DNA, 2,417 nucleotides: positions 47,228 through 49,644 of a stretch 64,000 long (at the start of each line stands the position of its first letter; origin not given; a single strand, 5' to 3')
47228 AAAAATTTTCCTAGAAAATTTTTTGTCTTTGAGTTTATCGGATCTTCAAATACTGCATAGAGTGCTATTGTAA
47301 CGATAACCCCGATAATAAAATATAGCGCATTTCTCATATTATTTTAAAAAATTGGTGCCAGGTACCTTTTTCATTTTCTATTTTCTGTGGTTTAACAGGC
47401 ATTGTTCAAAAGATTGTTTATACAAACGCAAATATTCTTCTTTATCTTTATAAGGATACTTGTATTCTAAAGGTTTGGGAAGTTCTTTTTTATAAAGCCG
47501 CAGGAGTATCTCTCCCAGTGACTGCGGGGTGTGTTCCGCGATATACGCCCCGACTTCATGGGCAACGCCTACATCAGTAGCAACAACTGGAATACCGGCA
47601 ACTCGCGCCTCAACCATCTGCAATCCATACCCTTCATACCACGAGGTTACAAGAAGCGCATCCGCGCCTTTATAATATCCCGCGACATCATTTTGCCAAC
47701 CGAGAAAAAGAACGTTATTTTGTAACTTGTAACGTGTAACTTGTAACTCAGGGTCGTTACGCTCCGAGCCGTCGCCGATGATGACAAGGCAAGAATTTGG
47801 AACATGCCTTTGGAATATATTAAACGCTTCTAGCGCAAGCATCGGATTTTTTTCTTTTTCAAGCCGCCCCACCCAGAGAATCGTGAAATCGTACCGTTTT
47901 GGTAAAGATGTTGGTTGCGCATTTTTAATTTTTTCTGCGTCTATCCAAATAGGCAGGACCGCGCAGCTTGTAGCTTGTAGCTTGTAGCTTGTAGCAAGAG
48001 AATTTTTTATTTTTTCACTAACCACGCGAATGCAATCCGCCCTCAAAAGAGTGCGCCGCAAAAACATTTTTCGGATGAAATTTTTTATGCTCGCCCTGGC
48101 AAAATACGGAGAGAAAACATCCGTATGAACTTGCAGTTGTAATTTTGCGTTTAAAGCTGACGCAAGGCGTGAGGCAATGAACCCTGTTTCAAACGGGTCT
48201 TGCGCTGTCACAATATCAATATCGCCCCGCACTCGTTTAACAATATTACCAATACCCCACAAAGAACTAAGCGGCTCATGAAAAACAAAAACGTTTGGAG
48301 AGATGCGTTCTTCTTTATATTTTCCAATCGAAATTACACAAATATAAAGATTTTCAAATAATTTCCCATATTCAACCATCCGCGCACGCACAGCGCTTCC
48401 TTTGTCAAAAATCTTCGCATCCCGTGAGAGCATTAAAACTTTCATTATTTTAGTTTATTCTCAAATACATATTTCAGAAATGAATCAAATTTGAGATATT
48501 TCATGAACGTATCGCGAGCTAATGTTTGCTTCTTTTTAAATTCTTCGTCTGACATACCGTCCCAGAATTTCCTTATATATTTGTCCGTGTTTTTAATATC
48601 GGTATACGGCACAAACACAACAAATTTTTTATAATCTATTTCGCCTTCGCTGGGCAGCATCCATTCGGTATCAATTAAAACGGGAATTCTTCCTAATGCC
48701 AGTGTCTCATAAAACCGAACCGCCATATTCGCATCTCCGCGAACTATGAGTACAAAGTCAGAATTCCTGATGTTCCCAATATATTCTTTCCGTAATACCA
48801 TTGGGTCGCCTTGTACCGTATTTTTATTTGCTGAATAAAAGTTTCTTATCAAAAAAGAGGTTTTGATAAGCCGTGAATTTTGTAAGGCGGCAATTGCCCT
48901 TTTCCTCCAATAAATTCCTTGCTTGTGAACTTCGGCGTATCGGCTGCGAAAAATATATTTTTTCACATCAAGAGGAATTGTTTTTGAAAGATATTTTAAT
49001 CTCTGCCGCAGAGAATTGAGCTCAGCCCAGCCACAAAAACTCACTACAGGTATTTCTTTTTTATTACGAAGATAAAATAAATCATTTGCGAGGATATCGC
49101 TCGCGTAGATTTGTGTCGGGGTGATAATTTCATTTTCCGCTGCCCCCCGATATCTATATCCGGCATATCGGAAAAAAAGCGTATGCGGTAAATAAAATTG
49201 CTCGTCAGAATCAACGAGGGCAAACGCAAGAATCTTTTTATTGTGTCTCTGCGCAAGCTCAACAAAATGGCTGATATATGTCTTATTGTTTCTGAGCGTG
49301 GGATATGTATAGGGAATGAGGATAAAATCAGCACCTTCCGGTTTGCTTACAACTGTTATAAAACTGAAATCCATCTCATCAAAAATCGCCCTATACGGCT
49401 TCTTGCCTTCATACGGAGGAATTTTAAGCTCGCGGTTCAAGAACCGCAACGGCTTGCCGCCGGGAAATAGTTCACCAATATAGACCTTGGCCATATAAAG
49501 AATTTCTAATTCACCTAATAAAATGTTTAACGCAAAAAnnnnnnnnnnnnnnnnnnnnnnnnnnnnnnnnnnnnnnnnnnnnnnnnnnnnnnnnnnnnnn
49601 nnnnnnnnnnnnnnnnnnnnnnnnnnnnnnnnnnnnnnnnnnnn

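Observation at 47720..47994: Two heptanucleotide tandem-repeat tracts (TTGTAAC x4 and CTTGTAG x4) inside a GT4 glycosyltransferase gene: candidate phase-variation switch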

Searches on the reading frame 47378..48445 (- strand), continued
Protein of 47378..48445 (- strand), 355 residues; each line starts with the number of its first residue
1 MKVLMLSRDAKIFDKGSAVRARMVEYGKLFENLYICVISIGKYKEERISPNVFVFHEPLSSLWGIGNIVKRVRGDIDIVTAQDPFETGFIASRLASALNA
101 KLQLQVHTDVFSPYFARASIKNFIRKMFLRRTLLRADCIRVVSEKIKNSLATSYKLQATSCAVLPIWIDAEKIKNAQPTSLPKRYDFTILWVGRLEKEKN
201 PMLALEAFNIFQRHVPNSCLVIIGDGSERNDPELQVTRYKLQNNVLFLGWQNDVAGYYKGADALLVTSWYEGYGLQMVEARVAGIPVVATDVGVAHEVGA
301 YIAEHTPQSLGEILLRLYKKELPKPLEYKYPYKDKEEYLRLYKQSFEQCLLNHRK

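Call 63: fold_search(model_id=the predicted structure, library=pdb)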
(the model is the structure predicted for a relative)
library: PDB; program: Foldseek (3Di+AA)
matches with E <= 10: 1433; with E <= 0.001: 423
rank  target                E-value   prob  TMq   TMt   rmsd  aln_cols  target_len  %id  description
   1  3c48_B                9.7e-20  1.00  0.43  0.39  12.1       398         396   17  Structure of the retaining glycosyltransferase MshA: The first step in mycothiol biosynthesis. Organism: Corynebacteri (released 2008-03-25)
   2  3c4q_A                1.3e-19  1.00  0.70  0.64   7.8       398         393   17  Structure of the retaining glycosyltransferase MshA : The first step in mycothiol biosynthesis. Organism : Corynebacte (released 2008-04-01)
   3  3c48_A                6.1e-19  1.00  0.42  0.38  12.8       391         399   17  Structure of the retaining glycosyltransferase MshA: The first step in mycothiol biosynthesis. Organism: Corynebacteri (released 2008-03-25)
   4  3c4q_B                3.4e-18  1.00  0.72  0.66   5.5       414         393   16  Structure of the retaining glycosyltransferase MshA : The first step in mycothiol biosynthesis. Organism : Corynebacte (released 2008-04-01)
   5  6n1x                  2.9e-16  1.00  0.68  0.64   5.7       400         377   16  BshA from Staphylococcus aureus complexed with UDP and N-acetylglucosamine (released 2019-08-21)
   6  2jjm_A                5.1e-16  1.00  0.66  0.66   5.7       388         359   18  Crystal Structure of a family GT4 glycosyltransferase from Bacillus anthracis ORF BA1558. (released 2008-08-05)
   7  5d00_B                5.1e-16  1.00  0.62  0.61   7.4       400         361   16  Crystal structure of BshA from B. subtilis complexed with N-acetylglucosaminyl-malate and UMP (released 2016-09-07)
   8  3mbo_F                8.2e-16  1.00  0.62  0.60   7.3       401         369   18  Crystal Structure of the Glycosyltransferase BaBshA bound with UDP and L-malate (released 2010-09-29)
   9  5d01_B                1.2e-15  1.00  0.62  0.62   7.7       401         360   15  Crystal structure of BshA from B. subtilis complexed with N-acetylglucosaminyl-malate (released 2016-09-07)
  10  6d9t                  1.2e-15  1.00  0.67  0.64   5.9       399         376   16  BshA from Staphylococcus aureus complexed with UDP (released 2019-05-08)
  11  3mbo_D                1.4e-15  1.00  0.60  0.58   8.9       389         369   18  Crystal Structure of the Glycosyltransferase BaBshA bound with UDP and L-malate (released 2010-09-29)
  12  4xso_A                2.0e-15  1.00  0.65  0.64   7.1       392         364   18  Crystal structure of apo-form Alr3699/HepE from Anabaena sp. strain PCC 7120 (released 2016-01-13)
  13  5d00_A                2.6e-15  1.00  0.64  0.63   6.9       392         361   17  Crystal structure of BshA from B. subtilis complexed with N-acetylglucosaminyl-malate and UMP (released 2016-09-07)
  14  4xsp_A                2.9e-15  1.00  0.65  0.64   6.9       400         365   18  Crystal structure of Anabaena Alr3699/HepE in complex with UDP (released 2016-01-13)
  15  3mbo_A                2.9e-15  1.00  0.63  0.61   8.7       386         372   18  Crystal Structure of the Glycosyltransferase BaBshA bound with UDP and L-malate (released 2010-09-29)
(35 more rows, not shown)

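Call 65: list_cluster_members(proteins=[P0101, P0131, P0183, P0196, P0237, P0240, P0125, P0067, P0010, P0014])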
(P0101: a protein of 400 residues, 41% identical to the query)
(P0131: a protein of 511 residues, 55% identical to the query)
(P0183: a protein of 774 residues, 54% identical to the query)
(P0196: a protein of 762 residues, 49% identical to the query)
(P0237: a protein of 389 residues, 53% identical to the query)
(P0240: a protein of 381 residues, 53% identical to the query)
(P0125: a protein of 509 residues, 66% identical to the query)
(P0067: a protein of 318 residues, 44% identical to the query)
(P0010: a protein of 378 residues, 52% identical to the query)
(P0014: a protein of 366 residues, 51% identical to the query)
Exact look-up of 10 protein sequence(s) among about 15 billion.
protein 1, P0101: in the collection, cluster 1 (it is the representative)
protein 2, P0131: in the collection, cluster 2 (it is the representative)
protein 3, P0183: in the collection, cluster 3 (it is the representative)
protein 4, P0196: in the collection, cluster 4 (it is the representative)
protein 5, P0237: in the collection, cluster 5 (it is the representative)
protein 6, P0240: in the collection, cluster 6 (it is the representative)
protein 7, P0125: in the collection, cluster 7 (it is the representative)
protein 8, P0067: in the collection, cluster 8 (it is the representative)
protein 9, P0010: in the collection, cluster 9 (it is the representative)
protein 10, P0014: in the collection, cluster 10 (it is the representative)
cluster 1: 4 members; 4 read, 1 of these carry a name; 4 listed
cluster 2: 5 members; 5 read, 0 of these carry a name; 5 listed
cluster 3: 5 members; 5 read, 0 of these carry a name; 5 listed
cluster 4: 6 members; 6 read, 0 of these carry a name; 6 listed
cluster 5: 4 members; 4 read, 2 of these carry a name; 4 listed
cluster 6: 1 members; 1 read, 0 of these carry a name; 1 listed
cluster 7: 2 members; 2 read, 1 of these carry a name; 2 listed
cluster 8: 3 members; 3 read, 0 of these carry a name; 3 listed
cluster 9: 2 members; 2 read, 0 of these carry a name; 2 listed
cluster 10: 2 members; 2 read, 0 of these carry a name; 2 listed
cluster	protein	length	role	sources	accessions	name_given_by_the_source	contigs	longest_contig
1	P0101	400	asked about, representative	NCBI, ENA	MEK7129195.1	MAG: glycosyltransferase family 4 protein [Patescibacteria group bacterium]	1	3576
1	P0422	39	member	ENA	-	-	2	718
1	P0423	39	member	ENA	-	-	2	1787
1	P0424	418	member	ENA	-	-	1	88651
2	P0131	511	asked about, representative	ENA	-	-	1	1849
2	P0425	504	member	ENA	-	-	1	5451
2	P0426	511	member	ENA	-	-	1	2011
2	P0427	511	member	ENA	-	-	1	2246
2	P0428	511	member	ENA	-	-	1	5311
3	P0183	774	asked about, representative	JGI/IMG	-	-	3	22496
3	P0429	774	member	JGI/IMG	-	-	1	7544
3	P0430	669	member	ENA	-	-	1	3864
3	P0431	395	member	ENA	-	-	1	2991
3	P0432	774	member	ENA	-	-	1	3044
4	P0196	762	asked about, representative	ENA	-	-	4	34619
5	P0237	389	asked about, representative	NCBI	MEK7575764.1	MAG: glycosyltransferase family 4 protein, partial [Patescibacteria group bacterium]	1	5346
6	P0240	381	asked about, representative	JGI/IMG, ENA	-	-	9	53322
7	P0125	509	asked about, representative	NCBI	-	-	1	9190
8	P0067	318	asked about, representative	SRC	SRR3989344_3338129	-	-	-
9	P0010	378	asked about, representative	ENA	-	-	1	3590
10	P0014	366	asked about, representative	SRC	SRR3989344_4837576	-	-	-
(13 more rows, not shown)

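Call 67: find_encoding_contigs(protein=P0425, flank=3000, max_places=2)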
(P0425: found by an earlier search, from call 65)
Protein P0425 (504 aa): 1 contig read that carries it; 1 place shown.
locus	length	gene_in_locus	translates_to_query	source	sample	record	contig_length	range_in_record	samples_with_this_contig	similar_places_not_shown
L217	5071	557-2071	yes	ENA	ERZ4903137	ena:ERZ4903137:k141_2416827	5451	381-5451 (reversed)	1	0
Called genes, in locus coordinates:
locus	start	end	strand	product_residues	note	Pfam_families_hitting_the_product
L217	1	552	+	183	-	?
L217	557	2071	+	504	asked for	PF04138:GtrA_DPMS_TM, PF13579:Glyco_trans_4_4 (weak), PF13439:Glyco_transf_4, PF00534:Glycos_transf_1, PF13692:Glyco_trans_1_4, PF13524:Glyco_trans_1_2 (weak)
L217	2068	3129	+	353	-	PF03016:Exostosin_GT47, PF24785:RXYLT1_C (weak)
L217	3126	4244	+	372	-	PF13439:Glyco_transf_4, PF13579:Glyco_trans_4_4, PF20706:GT4-conflict, PF00534:Glycos_transf_1, PF13692:Glyco_trans_1_4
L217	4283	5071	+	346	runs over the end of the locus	PF01933:CofD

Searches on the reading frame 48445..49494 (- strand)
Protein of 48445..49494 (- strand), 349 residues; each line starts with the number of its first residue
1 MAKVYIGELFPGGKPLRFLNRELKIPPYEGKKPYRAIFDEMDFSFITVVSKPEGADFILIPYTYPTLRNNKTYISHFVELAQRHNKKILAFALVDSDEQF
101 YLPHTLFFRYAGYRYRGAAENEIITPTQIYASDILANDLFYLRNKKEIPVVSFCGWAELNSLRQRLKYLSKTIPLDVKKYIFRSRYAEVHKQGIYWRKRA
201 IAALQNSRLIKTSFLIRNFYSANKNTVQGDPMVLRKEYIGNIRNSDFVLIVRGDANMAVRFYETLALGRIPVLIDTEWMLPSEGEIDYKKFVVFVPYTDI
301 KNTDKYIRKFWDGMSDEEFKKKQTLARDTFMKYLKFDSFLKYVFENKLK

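Call 7: search_protein_families(library=pfam, proteins=[window:48445-49494:-])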
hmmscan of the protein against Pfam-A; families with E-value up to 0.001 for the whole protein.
window:48445-49494:- (349 aa): 2 families
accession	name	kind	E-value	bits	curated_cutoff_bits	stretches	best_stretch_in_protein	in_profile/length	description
PF03016.20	Exostosin_GT47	-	9.8e-17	61.6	33.4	1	225-308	209-291/293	Exostosin GT47 domain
PF24785.1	RXYLT1_C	-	0.00046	20.1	27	0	229-276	61-108/187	RXYLT1 C-terminal domain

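Call 57: find_encoding_contigs(protein=window:48445-49494:-, flank=6000, max_places=6)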
Protein window:48445-49494:- (349 aa): 4 contigs read that carry it; 3 places shown.
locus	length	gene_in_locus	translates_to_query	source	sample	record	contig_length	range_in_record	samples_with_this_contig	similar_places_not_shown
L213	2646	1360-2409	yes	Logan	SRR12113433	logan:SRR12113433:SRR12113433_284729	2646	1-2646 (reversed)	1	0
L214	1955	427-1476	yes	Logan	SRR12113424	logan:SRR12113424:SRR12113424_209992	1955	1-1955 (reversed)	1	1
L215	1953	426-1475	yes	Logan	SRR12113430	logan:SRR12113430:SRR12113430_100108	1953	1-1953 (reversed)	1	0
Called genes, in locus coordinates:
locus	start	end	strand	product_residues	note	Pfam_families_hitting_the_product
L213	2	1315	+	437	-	?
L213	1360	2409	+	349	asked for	PF03016:Exostosin_GT47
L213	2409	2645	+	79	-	?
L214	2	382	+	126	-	?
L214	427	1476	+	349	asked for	PF03016:Exostosin_GT47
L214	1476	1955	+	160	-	?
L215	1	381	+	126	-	?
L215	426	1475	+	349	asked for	PF03016:Exostosin_GT47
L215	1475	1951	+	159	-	?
